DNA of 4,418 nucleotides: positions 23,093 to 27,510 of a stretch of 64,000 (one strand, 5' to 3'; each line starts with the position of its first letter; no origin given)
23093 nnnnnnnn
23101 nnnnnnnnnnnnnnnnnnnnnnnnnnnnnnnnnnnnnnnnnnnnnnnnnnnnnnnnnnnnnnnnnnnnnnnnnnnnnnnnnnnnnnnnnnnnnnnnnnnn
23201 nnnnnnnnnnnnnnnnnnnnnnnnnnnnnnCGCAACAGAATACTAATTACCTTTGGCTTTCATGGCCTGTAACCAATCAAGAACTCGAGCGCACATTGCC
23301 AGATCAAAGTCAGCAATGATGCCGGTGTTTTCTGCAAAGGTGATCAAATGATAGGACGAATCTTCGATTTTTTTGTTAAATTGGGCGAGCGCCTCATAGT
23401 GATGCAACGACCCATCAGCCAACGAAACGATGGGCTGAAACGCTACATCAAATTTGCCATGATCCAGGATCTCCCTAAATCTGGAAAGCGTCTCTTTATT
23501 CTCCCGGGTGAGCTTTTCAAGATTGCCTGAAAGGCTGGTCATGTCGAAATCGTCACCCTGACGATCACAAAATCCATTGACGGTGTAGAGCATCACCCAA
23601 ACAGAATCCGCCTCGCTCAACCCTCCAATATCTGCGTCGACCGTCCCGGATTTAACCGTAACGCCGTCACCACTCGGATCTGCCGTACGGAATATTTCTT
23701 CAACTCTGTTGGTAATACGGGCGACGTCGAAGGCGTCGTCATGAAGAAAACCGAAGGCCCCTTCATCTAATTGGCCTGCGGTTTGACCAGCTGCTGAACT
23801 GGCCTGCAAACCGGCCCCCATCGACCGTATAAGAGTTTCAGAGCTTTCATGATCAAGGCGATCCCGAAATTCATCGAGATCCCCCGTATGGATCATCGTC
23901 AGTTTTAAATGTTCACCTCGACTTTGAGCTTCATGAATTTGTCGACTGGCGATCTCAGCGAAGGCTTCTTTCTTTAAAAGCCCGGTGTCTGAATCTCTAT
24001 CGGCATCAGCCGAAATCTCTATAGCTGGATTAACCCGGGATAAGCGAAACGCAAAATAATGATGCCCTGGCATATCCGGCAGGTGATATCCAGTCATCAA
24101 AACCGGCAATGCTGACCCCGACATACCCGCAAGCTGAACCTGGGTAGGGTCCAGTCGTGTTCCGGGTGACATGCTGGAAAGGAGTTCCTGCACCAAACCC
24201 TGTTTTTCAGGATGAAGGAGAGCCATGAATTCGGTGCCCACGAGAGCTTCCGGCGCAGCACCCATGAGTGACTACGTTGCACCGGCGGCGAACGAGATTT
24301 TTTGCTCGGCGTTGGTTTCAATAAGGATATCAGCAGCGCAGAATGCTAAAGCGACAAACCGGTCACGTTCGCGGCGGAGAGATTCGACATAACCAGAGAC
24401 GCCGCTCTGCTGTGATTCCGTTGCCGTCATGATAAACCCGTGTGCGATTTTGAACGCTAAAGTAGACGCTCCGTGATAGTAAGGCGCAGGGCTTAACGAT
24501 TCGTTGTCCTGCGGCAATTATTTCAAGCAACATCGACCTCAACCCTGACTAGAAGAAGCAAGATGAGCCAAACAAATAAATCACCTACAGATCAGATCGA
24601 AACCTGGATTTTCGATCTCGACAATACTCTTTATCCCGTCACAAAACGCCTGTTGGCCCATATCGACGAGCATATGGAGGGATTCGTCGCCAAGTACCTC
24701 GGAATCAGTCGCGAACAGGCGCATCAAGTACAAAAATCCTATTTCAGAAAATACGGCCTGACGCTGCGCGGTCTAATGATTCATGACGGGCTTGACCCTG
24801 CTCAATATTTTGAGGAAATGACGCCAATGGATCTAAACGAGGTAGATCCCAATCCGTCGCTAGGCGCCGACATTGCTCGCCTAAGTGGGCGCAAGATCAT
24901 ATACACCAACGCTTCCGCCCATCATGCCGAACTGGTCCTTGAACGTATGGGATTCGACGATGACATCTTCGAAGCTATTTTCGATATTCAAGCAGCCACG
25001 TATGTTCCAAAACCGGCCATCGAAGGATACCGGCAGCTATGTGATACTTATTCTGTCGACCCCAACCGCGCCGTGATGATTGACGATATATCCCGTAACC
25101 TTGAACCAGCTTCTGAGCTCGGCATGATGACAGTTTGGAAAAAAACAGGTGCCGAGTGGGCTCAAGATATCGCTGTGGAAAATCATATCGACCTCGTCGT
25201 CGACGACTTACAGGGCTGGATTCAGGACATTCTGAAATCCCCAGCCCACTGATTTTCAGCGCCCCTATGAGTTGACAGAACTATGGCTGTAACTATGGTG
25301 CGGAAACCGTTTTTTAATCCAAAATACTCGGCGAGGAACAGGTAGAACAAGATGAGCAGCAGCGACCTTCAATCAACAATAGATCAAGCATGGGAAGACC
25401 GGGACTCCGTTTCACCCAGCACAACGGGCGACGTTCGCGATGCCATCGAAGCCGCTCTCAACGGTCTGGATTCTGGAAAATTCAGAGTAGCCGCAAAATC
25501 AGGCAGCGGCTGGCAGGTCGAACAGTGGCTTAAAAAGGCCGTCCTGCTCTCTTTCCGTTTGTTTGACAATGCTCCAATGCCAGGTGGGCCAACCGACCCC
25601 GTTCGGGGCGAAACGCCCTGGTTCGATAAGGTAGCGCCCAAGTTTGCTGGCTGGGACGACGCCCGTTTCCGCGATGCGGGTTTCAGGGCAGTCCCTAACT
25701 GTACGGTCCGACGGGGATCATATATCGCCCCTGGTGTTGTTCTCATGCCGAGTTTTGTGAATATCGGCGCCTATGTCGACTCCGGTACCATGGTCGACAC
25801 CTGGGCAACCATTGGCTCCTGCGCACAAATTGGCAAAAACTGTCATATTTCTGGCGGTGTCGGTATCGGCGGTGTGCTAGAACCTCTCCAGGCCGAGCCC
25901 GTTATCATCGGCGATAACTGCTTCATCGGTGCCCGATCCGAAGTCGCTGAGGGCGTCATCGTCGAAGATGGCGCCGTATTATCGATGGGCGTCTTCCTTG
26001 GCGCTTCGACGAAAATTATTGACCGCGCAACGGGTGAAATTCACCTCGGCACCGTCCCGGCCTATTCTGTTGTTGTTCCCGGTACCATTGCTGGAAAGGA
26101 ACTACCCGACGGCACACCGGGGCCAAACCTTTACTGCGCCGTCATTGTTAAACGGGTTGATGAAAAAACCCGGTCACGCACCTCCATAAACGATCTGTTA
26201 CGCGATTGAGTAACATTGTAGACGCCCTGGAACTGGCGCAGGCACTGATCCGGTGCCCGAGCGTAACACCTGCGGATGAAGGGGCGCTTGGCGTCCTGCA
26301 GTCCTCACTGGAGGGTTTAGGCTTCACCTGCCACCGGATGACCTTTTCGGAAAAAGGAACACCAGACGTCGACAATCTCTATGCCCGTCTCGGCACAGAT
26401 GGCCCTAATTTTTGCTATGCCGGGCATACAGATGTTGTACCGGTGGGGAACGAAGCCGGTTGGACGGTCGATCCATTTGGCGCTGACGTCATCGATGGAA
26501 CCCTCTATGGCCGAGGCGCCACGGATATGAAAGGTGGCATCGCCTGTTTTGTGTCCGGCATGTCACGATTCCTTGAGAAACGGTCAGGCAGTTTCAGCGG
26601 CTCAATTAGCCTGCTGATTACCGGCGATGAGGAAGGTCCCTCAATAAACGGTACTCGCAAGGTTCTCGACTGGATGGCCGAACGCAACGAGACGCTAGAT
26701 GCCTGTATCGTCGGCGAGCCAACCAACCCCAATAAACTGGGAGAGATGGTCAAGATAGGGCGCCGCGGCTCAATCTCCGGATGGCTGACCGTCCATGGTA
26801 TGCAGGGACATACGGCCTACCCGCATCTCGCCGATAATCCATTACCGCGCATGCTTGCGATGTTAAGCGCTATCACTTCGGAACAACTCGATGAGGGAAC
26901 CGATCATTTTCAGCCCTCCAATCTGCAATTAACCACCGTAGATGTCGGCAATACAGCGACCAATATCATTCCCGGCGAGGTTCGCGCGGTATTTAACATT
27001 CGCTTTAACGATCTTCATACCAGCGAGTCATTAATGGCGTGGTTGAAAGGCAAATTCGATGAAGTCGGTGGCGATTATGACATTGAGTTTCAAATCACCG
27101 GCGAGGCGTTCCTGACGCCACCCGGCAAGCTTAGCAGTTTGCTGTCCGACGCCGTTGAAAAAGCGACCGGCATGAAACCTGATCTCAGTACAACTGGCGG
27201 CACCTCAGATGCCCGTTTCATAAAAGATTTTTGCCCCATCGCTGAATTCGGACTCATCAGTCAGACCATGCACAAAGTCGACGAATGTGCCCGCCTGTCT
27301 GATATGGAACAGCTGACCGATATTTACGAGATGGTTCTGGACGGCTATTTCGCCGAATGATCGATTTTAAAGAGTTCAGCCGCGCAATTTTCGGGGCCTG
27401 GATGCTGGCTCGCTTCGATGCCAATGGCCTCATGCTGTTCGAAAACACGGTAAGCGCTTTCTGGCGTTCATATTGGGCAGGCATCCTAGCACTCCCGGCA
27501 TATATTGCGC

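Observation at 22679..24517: PAS / degenerate-GGDEF / EAL gene continuous across two amber codons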

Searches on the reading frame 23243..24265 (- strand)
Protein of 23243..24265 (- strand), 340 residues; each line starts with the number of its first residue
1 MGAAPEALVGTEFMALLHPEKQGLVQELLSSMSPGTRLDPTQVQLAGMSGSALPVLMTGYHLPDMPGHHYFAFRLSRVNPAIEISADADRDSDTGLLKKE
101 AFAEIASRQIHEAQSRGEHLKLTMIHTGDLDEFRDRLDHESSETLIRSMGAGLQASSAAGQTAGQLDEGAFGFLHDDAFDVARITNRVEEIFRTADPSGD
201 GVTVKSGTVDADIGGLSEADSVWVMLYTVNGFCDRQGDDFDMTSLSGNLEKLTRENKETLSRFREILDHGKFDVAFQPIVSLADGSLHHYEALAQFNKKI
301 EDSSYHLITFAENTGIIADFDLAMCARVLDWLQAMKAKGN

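Call 36: find_encoding_contigs(protein=window:23243-24265:-, flank=3000, max_places=6)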
Protein window:23243-24265:- (340 aa): 1 contig read that carries it; 1 place shown.
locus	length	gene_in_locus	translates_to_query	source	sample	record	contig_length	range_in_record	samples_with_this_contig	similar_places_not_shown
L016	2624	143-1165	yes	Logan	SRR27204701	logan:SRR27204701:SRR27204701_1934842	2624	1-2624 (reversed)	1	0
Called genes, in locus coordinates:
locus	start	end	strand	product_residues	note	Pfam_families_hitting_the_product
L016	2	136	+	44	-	?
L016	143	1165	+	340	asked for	PF00990:GGDEF (weak), PF00563:EAL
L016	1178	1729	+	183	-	PF00563:EAL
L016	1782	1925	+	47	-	-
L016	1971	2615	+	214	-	PF02687:FtsX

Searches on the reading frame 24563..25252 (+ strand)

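Call 10: search_protein_families(library=pfam, proteins=[window:24563-25252:+], max_evalue=0.001)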
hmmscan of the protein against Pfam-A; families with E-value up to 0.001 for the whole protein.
window:24563-25252:+ (229 aa): 3 families
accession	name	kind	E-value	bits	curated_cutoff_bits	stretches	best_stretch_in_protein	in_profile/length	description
PF00702.32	Hydrolase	-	2.1e-11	45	26.4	1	14-185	3-189/191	haloacid dehalogenase-like hydrolase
PF13419.12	HAD_2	-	6e-08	33.4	23.8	1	16-192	2-177/178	Haloacid dehalogenase-like hydrolase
PF13242.12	Hydrolase_like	-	5.5e-06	26.6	22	1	149-217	3-73/75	HAD-hyrolase-like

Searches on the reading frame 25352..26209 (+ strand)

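Call 10: search_protein_families(library=pfam, proteins=[window:25352-26209:+], max_evalue=0.001)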
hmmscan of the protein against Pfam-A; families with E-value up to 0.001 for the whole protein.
window:25352-26209:+ (285 aa): 4 families
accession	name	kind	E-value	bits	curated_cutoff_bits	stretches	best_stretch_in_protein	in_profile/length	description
PF14805.11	THDPS_N_2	-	1e-25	90.1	25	1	5-70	1-67/67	Tetrahydrodipicolinate N-succinyltransferase N-terminal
PF00132.30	Hexapep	-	2.4e-14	52.7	27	2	184-217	2-35/36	Bacterial transferase hexapeptide (six repeats)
PF14602.12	Hexapep_2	-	3.6e-14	52.6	27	1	183-218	1-34/34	Hexapeptide repeat of succinyl-transferase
PF25084.1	LbH_EIF2B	-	1.1e-06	29.1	54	1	124-222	5-105/105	EIF2B subunit epsilon LbH domain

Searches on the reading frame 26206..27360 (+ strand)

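Call 10: search_protein_families(library=pfam, proteins=[window:26206-27360:+], max_evalue=0.001)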
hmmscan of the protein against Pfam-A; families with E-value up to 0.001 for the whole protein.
window:26206-27360:+ (384 aa): 2 families
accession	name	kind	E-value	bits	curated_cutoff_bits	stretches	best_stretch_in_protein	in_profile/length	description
PF01546.33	Peptidase_M20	-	2.3e-37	129.4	24.6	1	71-377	2-203/206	Peptidase family M20/M25/M40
PF07687.19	M20_dimer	-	3.1e-23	82.2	21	1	184-291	1-106/107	Peptidase dimerisation domain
